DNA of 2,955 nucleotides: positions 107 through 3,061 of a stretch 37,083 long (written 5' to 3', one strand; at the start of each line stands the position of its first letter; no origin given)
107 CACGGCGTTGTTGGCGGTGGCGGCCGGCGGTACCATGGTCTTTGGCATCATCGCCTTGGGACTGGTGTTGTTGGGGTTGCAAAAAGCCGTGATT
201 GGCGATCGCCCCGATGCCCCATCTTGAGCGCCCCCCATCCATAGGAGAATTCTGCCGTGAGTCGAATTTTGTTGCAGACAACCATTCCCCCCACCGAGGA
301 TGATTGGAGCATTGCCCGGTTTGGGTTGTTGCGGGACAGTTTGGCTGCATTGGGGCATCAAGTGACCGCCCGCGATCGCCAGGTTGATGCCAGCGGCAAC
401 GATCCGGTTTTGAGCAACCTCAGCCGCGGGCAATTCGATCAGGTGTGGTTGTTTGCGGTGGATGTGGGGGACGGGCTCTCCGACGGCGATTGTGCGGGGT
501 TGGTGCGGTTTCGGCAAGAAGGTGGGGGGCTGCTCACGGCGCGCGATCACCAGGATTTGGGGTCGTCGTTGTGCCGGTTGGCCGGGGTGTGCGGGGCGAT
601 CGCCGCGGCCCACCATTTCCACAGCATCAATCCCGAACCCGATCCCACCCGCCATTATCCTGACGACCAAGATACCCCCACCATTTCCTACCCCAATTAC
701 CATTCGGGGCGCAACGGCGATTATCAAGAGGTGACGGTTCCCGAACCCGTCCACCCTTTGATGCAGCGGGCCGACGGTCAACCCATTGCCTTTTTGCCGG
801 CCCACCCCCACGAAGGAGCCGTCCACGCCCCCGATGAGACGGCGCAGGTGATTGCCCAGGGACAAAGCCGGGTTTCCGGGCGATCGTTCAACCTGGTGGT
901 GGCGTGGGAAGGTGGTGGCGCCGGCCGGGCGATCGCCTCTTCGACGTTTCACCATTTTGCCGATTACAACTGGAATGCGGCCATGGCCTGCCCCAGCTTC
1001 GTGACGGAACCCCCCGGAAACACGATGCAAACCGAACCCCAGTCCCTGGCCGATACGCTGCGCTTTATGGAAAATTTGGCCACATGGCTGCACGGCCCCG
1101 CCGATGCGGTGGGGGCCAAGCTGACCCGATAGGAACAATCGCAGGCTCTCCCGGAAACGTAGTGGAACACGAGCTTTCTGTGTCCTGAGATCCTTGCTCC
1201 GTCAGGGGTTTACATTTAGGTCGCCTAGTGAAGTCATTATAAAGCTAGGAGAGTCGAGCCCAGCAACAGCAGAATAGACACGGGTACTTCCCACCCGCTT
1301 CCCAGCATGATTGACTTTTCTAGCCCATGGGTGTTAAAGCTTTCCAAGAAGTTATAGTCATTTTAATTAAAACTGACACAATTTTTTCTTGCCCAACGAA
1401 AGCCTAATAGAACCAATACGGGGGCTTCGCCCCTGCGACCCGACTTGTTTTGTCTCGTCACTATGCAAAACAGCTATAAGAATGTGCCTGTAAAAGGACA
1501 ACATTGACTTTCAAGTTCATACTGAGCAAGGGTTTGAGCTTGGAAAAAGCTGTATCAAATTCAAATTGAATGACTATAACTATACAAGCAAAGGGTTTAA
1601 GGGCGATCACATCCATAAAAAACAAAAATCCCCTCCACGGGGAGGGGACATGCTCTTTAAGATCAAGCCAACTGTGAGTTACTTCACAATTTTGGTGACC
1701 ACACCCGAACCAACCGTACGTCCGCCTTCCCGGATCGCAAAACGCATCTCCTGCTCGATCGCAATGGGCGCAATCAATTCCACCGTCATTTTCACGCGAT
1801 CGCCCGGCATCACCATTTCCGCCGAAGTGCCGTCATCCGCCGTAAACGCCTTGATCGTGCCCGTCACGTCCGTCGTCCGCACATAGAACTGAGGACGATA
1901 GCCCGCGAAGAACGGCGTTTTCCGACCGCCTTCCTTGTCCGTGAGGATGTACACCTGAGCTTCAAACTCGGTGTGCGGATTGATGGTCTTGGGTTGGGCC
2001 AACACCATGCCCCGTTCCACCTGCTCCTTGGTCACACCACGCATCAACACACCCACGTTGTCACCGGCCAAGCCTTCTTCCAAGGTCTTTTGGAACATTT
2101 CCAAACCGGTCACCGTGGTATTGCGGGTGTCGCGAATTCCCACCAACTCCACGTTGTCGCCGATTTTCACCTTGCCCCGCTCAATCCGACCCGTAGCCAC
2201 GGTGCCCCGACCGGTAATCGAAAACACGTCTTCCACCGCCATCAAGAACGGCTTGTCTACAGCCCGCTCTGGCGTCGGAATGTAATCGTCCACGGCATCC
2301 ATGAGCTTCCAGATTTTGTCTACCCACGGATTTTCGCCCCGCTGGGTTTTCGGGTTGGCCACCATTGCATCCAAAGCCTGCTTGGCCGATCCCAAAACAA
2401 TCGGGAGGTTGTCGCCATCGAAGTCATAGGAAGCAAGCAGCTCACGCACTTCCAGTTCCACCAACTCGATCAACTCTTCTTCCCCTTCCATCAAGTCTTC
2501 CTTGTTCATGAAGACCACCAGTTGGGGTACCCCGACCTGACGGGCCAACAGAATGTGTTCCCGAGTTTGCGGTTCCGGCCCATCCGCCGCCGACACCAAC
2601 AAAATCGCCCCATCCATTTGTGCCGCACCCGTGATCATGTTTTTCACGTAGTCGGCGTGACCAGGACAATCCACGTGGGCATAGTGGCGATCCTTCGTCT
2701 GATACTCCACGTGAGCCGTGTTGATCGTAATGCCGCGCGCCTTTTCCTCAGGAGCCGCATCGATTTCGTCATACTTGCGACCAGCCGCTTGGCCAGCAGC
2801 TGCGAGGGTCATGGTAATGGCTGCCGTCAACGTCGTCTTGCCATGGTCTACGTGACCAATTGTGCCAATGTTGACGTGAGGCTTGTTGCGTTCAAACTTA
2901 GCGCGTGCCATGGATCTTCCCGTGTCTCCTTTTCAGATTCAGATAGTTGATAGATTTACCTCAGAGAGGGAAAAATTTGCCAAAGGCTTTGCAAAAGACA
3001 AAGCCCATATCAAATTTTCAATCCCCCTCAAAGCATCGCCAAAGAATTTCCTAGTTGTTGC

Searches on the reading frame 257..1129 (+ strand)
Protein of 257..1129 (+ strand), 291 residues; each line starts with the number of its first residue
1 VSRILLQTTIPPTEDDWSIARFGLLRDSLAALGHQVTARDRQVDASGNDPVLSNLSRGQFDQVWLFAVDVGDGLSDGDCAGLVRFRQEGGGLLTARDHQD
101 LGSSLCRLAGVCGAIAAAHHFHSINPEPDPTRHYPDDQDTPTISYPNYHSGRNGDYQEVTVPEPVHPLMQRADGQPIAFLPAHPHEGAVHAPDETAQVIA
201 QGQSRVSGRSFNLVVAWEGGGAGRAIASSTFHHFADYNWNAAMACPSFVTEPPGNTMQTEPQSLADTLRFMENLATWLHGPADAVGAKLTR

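Call 33: search_protein_families(library=pfam, proteins=[window:257-1129:+], max_evalue=0.001)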
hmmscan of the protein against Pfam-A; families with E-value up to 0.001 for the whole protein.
window:257-1129:+ (291 aa): 0 families

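Call 71: find_homologous_proteins(query=window:257-1129:+, max_evalue=1e-20)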
Query window:257-1129:+ (291 aa): 7991 proteins with E <= 1e-20 among 8000 candidates; the best 120 are listed.
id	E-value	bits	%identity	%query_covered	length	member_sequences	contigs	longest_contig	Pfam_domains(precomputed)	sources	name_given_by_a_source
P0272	1.6e-198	676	100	100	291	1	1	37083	-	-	-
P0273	1.3e-160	551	85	96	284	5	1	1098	-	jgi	jgi:hypothetical protein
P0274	4.8e-110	385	60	95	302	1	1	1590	-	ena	-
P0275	9.9e-109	381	62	95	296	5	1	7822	-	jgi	jgi:hypothetical protein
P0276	1.4e-107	377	62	95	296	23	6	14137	-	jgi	jgi:hypothetical protein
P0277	1.6e-107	377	63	95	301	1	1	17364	-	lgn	-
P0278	7.1e-107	375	61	95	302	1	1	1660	-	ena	-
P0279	1.5e-106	374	58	95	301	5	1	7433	-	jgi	jgi:hypothetical protein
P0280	2.2e-106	373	60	96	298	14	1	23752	-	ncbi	-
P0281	2.6e-106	373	59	96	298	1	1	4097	-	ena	-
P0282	2.8e-106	373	59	95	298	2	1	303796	-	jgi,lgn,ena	-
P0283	3.6e-106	373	60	95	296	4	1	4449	-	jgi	jgi:hypothetical protein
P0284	5.1e-106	372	59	95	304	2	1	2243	-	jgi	jgi:hypothetical protein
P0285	1.1e-105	371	60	95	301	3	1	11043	-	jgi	jgi:hypothetical protein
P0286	1.5e-105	371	59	96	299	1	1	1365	-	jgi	jgi:hypothetical protein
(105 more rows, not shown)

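Call 73: find_encoding_contigs(protein=P0273, flank=5000, max_places=5)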
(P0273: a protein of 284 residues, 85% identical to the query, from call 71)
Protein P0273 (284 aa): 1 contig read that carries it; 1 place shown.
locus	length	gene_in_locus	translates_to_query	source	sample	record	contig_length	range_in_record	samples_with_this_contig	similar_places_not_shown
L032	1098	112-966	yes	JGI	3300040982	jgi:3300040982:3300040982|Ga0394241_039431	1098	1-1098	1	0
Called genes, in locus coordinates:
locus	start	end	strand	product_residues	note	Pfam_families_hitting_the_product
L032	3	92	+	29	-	?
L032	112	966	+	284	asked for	-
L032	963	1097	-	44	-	?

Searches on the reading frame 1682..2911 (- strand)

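Call 33: search_protein_families(library=pfam, proteins=[window:1682-2911:-], max_evalue=0.001)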
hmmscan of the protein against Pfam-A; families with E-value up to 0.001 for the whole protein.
window:1682-2911:- (410 aa): 5 families
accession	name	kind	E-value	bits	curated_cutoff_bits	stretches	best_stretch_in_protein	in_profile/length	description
PF00009.33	GTP_EFTU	-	3.5e-62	209.8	26.5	1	10-213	1-188/188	Elongation factor Tu GTP binding domain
PF03143.23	GTP_EFTU_D3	-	7.3e-40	136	27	1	309-408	1-105/106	Elongation factor Tu C-terminal domain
PF03144.31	GTP_EFTU_D2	-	7.3e-19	68.4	30.3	1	236-305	1-73/73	Elongation factor Tu domain 2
PF01926.29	MMR_HSR1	-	0.00021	21.8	21.9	1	15-133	2-110/113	50S ribosome-binding GTPase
PF22042.2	EF-G_D2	-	0.00034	21.1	27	0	233-289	13-69/84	Elongation factor G domain 2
